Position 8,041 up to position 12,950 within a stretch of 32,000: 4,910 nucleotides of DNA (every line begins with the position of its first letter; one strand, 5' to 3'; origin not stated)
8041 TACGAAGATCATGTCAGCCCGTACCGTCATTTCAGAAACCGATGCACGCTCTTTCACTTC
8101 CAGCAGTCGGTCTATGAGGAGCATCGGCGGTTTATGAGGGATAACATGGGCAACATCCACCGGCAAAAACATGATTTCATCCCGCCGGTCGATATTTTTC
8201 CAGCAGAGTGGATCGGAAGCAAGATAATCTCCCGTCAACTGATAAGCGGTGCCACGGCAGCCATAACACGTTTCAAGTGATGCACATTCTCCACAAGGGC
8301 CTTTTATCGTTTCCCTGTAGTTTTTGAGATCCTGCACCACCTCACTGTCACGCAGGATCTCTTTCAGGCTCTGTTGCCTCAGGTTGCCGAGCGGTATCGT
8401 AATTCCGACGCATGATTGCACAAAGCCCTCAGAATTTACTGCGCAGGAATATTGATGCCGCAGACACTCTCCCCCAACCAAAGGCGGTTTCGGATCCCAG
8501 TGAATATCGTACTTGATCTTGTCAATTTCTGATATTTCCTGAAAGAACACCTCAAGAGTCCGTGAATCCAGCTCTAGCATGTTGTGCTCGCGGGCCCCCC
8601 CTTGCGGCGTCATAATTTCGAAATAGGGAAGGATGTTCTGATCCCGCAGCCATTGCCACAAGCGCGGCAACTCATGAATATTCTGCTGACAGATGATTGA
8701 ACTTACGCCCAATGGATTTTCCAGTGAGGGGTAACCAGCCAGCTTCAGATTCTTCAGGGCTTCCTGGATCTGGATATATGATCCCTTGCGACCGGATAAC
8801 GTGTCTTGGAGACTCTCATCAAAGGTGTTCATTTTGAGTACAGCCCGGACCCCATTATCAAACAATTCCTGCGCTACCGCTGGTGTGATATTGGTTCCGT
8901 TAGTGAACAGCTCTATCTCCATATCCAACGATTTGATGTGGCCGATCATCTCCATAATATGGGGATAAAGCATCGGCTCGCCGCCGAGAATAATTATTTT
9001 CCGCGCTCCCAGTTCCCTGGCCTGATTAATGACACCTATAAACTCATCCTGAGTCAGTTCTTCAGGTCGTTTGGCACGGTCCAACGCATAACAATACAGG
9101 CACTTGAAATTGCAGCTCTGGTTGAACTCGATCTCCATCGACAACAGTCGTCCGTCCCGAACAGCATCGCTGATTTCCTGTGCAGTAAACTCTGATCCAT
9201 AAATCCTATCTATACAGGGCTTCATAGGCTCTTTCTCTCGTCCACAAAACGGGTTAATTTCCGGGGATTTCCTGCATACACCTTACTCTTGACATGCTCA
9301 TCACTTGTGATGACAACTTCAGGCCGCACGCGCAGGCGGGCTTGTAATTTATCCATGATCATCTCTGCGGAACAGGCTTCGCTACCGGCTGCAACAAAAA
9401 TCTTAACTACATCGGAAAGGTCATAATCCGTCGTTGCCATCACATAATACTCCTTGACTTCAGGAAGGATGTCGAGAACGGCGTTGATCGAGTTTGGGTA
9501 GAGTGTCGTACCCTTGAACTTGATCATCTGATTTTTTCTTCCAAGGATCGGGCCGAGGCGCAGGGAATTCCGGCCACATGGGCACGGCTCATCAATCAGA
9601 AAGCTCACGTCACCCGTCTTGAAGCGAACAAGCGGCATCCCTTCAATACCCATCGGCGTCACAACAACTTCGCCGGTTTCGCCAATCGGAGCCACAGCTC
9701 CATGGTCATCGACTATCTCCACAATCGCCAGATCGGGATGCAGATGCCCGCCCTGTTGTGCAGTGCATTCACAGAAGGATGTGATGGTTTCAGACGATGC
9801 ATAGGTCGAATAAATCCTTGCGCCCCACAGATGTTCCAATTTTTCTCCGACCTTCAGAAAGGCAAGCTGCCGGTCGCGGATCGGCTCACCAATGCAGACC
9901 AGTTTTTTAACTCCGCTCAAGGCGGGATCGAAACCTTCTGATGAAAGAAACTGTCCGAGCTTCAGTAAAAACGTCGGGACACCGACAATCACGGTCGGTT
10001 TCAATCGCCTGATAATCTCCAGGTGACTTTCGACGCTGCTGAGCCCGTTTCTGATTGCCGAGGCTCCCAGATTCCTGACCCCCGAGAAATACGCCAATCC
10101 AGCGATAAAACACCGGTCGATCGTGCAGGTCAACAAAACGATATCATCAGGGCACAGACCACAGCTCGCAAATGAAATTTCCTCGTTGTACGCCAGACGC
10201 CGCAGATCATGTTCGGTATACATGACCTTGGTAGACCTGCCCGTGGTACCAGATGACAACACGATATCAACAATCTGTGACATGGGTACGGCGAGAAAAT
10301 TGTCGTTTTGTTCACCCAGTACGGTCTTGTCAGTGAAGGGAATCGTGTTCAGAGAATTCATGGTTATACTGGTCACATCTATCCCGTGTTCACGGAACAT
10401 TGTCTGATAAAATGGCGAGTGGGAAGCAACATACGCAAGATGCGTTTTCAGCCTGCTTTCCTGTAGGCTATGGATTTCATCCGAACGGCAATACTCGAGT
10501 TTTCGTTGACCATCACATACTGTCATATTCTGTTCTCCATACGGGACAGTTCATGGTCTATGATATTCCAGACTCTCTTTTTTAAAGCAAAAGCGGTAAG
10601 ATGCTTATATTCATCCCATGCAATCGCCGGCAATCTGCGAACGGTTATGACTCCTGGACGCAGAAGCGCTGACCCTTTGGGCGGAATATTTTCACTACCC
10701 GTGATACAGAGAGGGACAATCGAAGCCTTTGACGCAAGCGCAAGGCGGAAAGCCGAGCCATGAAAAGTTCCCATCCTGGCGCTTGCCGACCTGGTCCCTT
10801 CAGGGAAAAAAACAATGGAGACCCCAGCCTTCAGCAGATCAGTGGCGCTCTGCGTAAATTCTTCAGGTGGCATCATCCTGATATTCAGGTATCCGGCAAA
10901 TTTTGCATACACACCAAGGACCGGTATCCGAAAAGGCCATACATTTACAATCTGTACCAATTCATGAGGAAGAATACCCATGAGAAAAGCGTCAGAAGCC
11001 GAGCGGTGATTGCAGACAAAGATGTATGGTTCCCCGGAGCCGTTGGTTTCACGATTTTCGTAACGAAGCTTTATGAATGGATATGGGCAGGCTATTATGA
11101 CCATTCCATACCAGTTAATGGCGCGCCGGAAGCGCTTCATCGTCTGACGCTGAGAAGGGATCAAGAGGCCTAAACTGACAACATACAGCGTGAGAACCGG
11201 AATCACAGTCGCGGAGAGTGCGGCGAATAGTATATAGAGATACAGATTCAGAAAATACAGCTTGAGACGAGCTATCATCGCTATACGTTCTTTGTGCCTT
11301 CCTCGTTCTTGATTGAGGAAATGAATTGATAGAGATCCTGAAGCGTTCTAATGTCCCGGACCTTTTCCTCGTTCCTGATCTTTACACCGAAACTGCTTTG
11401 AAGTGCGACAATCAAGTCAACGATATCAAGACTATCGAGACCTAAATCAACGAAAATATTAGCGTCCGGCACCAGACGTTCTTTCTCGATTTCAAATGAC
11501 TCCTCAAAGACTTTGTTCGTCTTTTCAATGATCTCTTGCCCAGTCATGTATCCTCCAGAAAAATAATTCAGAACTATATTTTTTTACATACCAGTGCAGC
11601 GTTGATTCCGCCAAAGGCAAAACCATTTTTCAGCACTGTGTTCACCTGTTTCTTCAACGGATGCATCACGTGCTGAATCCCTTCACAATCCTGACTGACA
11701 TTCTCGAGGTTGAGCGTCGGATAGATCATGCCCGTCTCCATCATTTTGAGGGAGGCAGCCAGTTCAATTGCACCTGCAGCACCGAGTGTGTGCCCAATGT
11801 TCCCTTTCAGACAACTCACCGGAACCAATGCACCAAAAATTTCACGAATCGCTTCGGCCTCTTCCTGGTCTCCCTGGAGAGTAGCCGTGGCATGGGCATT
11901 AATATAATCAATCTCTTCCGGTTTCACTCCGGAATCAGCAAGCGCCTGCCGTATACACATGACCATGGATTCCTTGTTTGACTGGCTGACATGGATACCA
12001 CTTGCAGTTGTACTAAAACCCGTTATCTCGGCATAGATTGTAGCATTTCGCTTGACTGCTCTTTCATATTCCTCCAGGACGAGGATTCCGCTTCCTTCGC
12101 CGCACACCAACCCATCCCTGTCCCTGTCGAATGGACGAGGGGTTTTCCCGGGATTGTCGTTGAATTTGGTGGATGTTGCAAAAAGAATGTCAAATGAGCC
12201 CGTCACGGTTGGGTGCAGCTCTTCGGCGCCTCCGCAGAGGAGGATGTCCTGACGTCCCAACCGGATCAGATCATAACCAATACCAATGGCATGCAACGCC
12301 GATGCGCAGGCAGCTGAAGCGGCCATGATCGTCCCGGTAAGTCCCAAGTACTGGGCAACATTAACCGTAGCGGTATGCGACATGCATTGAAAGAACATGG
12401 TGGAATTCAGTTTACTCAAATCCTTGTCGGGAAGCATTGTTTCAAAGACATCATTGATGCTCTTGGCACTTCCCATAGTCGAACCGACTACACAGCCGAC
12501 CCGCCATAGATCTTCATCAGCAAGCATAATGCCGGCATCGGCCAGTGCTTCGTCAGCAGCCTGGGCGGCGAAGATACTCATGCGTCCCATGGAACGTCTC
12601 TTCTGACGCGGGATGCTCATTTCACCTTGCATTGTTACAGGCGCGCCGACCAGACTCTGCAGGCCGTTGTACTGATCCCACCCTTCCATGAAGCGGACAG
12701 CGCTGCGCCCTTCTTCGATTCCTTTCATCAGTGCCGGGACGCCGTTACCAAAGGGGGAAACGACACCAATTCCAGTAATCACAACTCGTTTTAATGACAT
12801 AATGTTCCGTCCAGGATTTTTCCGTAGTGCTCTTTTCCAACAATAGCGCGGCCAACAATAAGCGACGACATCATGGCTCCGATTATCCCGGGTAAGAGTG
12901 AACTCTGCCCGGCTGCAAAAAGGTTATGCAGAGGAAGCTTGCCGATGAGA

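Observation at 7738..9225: Single polypeptide fusing a radical SAM/SPASM domain to an ApeI/FabA-like hotdog dehydratase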

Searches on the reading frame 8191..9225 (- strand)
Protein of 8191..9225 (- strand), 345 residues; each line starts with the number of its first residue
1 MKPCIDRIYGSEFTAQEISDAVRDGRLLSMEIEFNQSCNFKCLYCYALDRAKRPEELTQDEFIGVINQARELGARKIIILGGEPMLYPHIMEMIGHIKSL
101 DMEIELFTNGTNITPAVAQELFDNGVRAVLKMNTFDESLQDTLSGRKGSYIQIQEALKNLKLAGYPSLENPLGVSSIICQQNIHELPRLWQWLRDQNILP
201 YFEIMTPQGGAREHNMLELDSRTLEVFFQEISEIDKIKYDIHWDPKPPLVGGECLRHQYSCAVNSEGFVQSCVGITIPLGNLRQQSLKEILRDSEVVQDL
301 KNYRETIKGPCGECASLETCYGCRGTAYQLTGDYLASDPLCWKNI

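Call 39: search_solved_structures(query=window:8191-9225:-, max_evalue=0.001, show_alignments=1)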
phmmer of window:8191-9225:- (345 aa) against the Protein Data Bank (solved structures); distinct sequences matched with E-value up to 0.001: 15.
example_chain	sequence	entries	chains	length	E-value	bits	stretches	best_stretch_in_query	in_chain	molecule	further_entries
6efn_A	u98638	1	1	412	3.2e-14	55.9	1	28-297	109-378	Sporulation killing factor maturation protein SkfB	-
6c8v_A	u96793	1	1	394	1.2e-13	54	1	32-188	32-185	Coenzyme PQQ synthesis protein E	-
1tv7_A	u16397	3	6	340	5.6e-09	38.7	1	28-156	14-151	Molybdenum cofactor biosynthesis protein A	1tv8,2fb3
2fb2_A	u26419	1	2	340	6.7e-09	38.4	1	29-156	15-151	Molybdenum cofactor biosynthesis protein A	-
7n7i_A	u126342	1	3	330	1.4e-07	34.1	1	20-143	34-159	Viperin-like enzyme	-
6b4c_A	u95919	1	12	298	2.3e-07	33.4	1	22-143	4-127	Viperin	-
9dgw_A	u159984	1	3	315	7.6e-07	31.7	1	28-143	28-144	Radical SAM core domain-containing protein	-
9dfw_A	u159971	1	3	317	7.8e-07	31.6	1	28-143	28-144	Radical SAM core domain-containing protein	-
5v1q_A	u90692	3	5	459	1.1e-06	31.2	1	33-147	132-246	Radical SAM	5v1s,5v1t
7vob_C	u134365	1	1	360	2.5e-06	30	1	30-197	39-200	Cytosylglucuronate decarboxylase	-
7voc_C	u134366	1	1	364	2.5e-06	29.9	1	30-197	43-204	Cytosylglucuronate decarboxylase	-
9dfu_A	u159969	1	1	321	4.9e-06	29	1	28-153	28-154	Radical SAM core domain-containing protein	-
9dfn_A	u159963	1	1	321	1.1e-05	27.8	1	29-153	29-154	Radical SAM core domain-containing protein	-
7wzv_A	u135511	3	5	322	0.0002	23.7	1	22-115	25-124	4Fe-4S cluster-binding domain-containing protein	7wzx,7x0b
8wm2_A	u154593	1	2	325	0.00063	22.1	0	16-129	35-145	Fe-S radical SAM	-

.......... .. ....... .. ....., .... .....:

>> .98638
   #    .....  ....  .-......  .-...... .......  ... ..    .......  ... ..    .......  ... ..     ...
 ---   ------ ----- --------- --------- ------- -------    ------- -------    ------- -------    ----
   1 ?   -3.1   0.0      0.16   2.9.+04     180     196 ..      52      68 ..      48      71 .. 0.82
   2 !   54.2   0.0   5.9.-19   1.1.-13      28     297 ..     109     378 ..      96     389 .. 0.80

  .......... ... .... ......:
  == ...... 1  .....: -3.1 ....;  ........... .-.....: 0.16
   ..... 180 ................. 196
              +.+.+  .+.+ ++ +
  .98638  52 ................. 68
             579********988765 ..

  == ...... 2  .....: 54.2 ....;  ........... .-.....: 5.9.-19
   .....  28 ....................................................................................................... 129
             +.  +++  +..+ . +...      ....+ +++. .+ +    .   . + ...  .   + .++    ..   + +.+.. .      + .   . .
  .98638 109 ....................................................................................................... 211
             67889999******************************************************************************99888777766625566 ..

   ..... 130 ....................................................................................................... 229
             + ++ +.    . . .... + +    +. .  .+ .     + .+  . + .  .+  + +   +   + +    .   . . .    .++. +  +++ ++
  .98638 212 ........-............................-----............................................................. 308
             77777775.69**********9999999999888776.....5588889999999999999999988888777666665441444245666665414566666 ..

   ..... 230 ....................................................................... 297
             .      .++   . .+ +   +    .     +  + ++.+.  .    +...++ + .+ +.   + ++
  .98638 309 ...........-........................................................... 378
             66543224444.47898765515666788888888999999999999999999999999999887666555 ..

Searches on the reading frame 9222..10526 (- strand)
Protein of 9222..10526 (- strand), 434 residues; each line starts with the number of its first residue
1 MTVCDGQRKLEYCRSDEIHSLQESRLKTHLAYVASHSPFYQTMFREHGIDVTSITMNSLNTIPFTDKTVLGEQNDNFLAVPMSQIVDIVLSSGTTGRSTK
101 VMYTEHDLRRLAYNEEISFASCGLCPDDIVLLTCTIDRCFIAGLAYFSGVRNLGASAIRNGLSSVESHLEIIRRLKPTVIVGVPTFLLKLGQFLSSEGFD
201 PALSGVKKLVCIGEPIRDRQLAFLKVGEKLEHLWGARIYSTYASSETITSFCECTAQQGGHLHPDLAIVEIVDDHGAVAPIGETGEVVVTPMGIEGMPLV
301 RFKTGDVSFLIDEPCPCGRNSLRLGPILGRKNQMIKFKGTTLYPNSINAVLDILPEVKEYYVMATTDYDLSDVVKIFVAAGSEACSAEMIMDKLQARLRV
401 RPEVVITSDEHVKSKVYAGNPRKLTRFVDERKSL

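Call 5: search_protein_families(library=pfam, proteins=[window:9222-10526:-], max_evalue=0.01)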
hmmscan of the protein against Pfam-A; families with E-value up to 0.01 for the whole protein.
window:9222-10526:- (434 aa): 2 families
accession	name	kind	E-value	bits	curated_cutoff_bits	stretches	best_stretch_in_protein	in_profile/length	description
PF00501.34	AMP-binding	-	1.2e-18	67.5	29.9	1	80-289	159-374/384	AMP-binding enzyme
PF14535.12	AMP-binding_C_2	-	4.1e-07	30.6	25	1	339-431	1-96/96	AMP-binding enzyme C-terminal domain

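Call 38: search_protein_families(library=ncbifam, proteins=[window:9222-10526:-], max_evalue=0.001)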
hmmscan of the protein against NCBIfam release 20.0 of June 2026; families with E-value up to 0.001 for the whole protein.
window:9222-10526:- (434 aa): 35 families (the best 25 are shown)
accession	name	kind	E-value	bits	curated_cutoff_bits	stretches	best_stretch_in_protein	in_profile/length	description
NF053551.1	FlxY_rubin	equivalog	3e-140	467.7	520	1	14-431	5-424/424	flexirubin biosynthesis putative acyl-CoA ligase FlxY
NF041878.1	paak_haloarch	equivalog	4.5e-52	177.1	700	1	10-400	5-399/427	phenylacetate--CoA ligase PaaK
NF045666.1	DVU1553_fam_AMP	equivalog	1.1e-50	172.6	300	1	14-330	19-330/331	DVU_1553 family AMP-dependent CoA ligase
TIGR02155.1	PA_CoA_ligase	equivalog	2.5e-45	154.8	646.3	1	14-428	4-419/422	phenylacetate--CoA ligase PaaK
TIGR03335.1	F390_ftsA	equivalog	2.8e-34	118.6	458.7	1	10-344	6-342/445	coenzyme F390 synthetase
NF041217.1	BagE_FevW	exception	1.2e-20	73.9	800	1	14-408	9-388/424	bagremycin/ferroverdin synthetase BagE/FevW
TIGR02304.1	aden_form_hyp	equivalog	4e-17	62.3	251.9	1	9-428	15-428/430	F390 synthetase-related protein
NF004837.0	PRK06187.1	subfamily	7e-14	51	476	1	63-289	150-377/531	long-chain-fatty-acid--CoA ligase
NF009071.0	PRK12406.1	subfamily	6.1e-12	44.7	701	1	76-291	146-358/510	acyl-CoA synthetase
NF053567.1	HBDA_AROS1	equivalog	7.3e-12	44.4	1000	1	65-258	151-337/523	3-hydroxybenzoate--CoA ligase HbdA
NF005702.0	PRK07514.1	subfamily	1.8e-11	43.1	558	1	78-398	152-468/506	malonyl-CoA synthase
NF004229.0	PRK05677.1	subfamily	5.3e-08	31.8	879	1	230-399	346-524/563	long-chain-fatty-acid--CoA ligase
NF006572.0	PRK09088.1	equivalog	1.1e-07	31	696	1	73-398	130-455/491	acyl-CoA synthetase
NF005463.0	PRK07059.1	subfamily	1.5e-07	30.2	869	1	227-416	344-544/557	long-chain-fatty-acid--CoA ligase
NF005801.1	PRK07656.1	equivalog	1.8e-07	30.2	657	0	70-188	151-265/500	FadD3 family acyl-CoA ligase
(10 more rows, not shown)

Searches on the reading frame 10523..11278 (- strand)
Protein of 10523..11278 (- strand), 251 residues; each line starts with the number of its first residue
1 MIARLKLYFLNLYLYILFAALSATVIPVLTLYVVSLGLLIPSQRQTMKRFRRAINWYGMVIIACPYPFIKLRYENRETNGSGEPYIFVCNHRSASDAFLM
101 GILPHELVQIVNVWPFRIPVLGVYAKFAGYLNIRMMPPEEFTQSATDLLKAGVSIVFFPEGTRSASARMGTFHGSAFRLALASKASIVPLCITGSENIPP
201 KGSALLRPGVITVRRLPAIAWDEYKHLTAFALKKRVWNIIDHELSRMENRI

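Call 5: search_protein_families(library=pfam, proteins=[window:10523-11278:-], max_evalue=0.01)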
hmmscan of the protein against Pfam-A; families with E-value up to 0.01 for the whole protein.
window:10523-11278:- (251 aa): 1 family
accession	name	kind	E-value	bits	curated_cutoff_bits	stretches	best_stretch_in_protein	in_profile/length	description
PF01553.26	Acyltransferase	-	5.6e-19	68.7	23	1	71-192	2-131/132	Acyltransferase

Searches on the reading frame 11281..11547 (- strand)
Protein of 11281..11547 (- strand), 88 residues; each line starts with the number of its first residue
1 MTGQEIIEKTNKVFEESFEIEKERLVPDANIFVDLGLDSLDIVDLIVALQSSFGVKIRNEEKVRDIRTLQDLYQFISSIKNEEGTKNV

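Call 7: search_protein_families(library=pfam, proteins=[window:11281-11547:-], max_evalue=0.01)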
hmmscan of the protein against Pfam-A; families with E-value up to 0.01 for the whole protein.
window:11281-11547:- (88 aa): 2 families
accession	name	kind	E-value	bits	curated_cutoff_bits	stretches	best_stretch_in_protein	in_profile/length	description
PF00550.31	PP-binding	-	8.2e-11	42.4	20.8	1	14-76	7-67/67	Phosphopantetheine attachment site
PF23297.2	ACP_SdgA_C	-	0.0083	16.6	27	1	5-82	10-86/95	Highly reducing polyketide synthase sdgA, C-terminal ACP domain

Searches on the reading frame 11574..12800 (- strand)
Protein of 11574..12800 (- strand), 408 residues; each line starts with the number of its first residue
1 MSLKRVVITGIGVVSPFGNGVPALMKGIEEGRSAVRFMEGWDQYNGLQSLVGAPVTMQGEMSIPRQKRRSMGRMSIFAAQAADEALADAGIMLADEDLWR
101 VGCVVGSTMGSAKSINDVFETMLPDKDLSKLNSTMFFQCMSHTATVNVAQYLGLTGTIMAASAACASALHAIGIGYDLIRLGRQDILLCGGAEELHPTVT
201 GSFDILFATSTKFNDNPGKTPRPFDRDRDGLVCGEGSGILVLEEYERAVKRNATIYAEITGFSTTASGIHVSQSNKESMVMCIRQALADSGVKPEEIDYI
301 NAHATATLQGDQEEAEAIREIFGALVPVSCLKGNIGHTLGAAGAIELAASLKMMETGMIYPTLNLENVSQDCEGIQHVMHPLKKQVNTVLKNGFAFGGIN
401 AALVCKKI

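Call 7: search_protein_families(library=pfam, proteins=[window:11574-12800:-], max_evalue=0.01)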
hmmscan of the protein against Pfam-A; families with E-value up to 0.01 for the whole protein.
window:11574-12800:- (408 aa): 3 families
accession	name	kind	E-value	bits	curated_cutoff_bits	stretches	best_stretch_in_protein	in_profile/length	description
PF00109.32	ketoacyl-synt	-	1.8e-38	133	20.8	1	4-248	2-252/252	Beta-ketoacyl synthase, N-terminal domain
PF02801.28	Ketoacyl-synt_C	-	4.1e-31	107.9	20.8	1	256-366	1-119/119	Beta-ketoacyl synthase, C-terminal domain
PF00108.29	Thiolase_N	-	2e-05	24.6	26.4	1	151-195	69-115/260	Thiolase, N-terminal domain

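Call 38: search_protein_families(library=ncbifam, proteins=[window:11574-12800:-], max_evalue=0.001)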
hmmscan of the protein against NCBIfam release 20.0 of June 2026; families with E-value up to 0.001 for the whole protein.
window:11574-12800:- (408 aa): 27 families (the best 25 are shown)
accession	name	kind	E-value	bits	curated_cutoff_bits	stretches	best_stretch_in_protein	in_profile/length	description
NF006587.0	PRK09116.1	equivalog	3.3e-131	437.8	470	1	4-407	2-406/408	beta-ketoacyl-ACP synthase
TIGR03150.1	fabF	equivalog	1.1e-104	350.4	493.75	1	4-406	1-407/407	beta-ketoacyl-ACP synthase II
NF005589.0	PRK07314.1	subfamily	4.3e-101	338.7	387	1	1-408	1-412/413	beta-ketoacyl-ACP synthase II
NF005935.0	PRK07967.1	equivalog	5e-95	318.7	630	1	3-407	1-403/406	beta-ketoacyl-ACP synthase I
NF004970.0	PRK06333.1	subfamily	6.1e-91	305.4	525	1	2-407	2-421/424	beta-ketoacyl-ACP synthase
NF006274.0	PRK08439.1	equivalog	2.2e-74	250.7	621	1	3-408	1-406/406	beta-ketoacyl-ACP synthase II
NF004618.0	PRK05952.1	equivalog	3.4e-70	236.9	455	1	5-407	3-382/384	beta-ketoacyl-ACP synthase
NF005490.0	PRK07103.1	equivalog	8.7e-67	226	445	1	2-407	2-412/414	polyketide beta-ketoacyl:acyl carrier protein synthase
NF006434.0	PRK08722.1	equivalog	1e-65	222.3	759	1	1-408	1-414/414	beta-ketoacyl-ACP synthase II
NF005076.0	PRK06501.1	equivalog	4.6e-64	216.8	629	1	6-405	13-420/425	beta-ketoacyl-ACP synthase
NF005916.1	PRK07910.1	equivalog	1.7e-59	201.8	560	1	3-405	11-415/418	KasA/KasB family beta-ketoacyl-ACP synthase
NF006618.0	PRK09185.1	subfamily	3.4e-57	194.3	407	1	4-406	3-391/394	beta-ketoacyl-ACP synthase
NF058662.1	cispenta_AmcF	equivalog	7.7e-51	173.2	325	1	6-406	2-368/369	cispentacin biosynthesis acyltransferase subunit AmcF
NF045894.1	PKS_plus_SDR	equivalog_domain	1.4e-27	95.8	1740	1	135-371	143-382/1515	type I polyketide synthase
NF040607.1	mycolic_Pks13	equivalog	2.4e-27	94.9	2100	1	122-404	228-522/1680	polyketide synthase Pks13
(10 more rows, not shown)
